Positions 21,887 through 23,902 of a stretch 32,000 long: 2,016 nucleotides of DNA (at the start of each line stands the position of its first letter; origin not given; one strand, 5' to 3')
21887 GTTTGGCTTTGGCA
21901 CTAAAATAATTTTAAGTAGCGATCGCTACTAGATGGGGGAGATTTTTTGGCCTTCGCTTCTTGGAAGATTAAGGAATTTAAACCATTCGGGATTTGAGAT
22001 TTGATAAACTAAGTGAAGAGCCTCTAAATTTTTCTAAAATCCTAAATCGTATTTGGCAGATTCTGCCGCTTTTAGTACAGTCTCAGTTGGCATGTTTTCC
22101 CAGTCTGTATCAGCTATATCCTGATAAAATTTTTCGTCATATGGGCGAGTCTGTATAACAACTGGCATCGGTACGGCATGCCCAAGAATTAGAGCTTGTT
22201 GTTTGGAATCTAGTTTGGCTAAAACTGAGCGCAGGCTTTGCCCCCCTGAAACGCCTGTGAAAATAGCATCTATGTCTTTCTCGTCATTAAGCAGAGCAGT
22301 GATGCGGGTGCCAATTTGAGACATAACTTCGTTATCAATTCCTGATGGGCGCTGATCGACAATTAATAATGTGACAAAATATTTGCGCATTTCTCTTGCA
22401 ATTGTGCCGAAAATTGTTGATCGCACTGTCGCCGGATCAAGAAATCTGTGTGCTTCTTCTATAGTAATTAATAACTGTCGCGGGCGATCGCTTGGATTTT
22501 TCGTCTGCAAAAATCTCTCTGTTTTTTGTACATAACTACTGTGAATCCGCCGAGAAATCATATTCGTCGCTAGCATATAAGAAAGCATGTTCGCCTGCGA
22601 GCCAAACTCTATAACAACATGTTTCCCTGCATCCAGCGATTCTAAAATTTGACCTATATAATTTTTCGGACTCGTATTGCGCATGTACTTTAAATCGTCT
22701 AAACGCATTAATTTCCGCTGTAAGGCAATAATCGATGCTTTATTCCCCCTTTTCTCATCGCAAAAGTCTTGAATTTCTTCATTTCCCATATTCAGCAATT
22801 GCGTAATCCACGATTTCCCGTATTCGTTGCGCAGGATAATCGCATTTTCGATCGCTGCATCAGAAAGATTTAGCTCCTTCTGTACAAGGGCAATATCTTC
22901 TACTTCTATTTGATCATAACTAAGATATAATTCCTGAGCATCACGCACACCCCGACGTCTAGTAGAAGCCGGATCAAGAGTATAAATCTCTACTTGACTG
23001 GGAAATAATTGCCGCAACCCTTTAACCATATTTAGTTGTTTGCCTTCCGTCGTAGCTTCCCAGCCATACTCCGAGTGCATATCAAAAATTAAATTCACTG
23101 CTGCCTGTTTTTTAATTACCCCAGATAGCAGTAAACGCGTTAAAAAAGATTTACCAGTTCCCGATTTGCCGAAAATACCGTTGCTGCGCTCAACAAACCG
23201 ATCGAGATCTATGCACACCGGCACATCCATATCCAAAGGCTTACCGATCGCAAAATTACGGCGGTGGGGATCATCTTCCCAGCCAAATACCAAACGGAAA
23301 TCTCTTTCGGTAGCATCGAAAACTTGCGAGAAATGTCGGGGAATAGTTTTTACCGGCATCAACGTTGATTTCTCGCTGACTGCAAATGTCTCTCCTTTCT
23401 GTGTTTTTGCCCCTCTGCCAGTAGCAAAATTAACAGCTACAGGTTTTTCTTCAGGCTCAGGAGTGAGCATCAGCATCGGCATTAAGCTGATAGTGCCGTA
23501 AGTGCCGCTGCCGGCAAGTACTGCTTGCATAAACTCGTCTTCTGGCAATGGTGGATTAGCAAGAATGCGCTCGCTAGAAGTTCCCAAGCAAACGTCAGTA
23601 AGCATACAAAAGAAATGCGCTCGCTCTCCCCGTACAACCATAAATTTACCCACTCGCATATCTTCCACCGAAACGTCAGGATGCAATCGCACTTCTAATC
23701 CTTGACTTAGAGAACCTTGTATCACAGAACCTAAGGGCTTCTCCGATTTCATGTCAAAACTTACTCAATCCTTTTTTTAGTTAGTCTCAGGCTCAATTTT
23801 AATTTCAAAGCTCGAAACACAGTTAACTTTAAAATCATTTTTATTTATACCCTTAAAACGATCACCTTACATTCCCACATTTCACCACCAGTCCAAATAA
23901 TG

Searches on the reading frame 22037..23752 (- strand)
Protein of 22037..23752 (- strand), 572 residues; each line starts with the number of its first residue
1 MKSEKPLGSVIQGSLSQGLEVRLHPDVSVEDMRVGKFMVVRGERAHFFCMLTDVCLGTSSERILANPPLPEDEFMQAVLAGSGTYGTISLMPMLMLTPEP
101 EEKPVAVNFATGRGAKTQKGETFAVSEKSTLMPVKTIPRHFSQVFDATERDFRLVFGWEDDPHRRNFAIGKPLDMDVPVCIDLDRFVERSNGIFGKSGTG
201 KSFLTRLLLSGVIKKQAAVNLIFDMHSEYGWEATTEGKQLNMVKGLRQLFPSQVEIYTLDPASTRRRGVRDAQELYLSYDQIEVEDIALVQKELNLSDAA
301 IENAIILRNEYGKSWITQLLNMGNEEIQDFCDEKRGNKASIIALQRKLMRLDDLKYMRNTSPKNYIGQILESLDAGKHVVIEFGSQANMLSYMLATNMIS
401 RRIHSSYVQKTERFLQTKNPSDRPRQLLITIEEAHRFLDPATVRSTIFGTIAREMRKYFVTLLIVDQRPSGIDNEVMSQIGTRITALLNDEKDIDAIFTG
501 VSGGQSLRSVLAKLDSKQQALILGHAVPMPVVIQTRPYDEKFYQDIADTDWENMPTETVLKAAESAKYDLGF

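Call 3: search_protein_families(library=pfam, proteins=[window:22037-23752:-])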
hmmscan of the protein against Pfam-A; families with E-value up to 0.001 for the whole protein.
window:22037-23752:- (572 aa): 3 families
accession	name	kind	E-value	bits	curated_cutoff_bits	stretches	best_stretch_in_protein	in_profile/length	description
PF01935.23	DUF87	-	3.9e-36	125.7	23.2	1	168-403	2-220/220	Helicase HerA, central domain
PF09378.16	HAS-barrel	-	2.1e-09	37.8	25.2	1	8-93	2-81/90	HAS barrel domain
PF00005.33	ABC_tran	-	0.00012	23.2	25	0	192-267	15-80/137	ABC transporter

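Call 82: search_protein_families(library=padloc, proteins=[window:22037-23752:-], max_evalue=0.001)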
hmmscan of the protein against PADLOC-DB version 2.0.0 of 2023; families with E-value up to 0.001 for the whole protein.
window:22037-23752:- (572 aa): 15 families
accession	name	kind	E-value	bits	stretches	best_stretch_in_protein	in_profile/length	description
PDLC04105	HerA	-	2.6e-31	106.8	2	422-539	415-539/576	-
PDLC04100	HerA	-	1.3e-21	74.9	2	422-537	436-557/580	-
PDLC04102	HerA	-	2e-21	74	1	321-536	402-620/654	-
PDLC02185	HerA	-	3.3e-21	73.7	2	426-536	446-562/585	-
PDLC04103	HerA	-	1.1e-18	64.9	1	426-535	441-556/579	-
PDLC04106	HerA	-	3.2e-17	60.3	1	426-552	511-647/667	-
PDLC02188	HerA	-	1.4e-16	58.5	1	395-539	395-546/578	-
PDLC04098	HerA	-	2.5e-14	50.8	1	432-556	533-667/686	-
PDLC04140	mad8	-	9.4e-12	43.1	1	192-540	31-304/314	mads_8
PDLC04097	HerA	-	3.4e-11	40.5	1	444-537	501-594/618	-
PDLC04104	HerA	-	1.9e-09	34.8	1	446-535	247-336/379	-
PDLC04099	HerA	-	1.5e-06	25.7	1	169-229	149-210/214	-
PDLC04107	HerA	-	3.7e-06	24.2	1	174-234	155-215/306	-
PDLC04101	HerA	-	5e-05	20.2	1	173-230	153-210/400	-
PDLC01055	HerA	-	0.00027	17.9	0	418-537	414-526/532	Type III coevolved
